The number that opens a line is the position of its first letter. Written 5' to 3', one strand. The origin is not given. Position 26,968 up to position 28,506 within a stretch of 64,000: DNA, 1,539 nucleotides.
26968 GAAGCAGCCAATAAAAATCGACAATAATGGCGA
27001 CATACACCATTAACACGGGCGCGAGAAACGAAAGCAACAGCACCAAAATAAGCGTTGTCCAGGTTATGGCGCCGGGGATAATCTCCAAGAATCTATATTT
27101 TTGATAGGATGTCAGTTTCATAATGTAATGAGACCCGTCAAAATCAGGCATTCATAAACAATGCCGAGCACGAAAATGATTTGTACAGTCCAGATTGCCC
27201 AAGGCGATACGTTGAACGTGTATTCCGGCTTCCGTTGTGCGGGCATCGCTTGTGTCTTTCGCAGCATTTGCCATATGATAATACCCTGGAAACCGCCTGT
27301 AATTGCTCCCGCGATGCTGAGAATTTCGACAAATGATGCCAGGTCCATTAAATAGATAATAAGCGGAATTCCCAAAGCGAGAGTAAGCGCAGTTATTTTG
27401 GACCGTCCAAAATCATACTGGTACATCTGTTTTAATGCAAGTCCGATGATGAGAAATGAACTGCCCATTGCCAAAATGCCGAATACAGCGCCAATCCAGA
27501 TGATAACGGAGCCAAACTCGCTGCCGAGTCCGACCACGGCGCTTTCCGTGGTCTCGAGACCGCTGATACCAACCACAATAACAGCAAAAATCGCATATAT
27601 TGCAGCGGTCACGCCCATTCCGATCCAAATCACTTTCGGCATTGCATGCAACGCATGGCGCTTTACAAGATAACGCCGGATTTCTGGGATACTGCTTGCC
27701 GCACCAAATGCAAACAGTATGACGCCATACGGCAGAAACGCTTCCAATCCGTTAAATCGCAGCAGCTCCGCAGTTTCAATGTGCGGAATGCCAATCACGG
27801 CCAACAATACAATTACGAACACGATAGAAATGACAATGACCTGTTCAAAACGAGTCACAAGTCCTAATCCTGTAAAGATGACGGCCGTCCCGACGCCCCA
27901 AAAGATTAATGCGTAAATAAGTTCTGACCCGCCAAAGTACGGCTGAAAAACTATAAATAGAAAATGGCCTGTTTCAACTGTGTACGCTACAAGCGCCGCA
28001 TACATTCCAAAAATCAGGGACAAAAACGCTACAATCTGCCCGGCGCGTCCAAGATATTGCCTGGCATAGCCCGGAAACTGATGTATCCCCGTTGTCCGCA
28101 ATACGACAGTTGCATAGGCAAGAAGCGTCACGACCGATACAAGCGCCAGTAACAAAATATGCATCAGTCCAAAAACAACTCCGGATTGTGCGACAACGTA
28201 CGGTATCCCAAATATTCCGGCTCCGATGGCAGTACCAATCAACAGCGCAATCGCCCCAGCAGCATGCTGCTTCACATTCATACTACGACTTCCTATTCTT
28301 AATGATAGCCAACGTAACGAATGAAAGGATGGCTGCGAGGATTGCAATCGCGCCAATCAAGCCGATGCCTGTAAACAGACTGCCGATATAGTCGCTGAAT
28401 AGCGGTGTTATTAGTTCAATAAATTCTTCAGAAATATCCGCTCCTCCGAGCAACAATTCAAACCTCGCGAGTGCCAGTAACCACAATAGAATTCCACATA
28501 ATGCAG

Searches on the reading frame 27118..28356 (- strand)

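Call 70: search_protein_families(library=pfam, proteins=[window:27118-28356:-], max_evalue=0.001)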
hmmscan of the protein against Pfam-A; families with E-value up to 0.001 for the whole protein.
window:27118-28356:- (412 aa): 2 families
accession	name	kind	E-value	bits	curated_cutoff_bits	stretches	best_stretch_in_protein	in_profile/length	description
PF03222.19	Trp_Tyr_perm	-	1.8e-27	96.9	22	1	31-401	4-389/393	Tryptophan/tyrosine permease family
PF01490.24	Aa_trans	-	5.1e-10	39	25.6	1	34-353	7-356/410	Transmembrane amino acid transporter protein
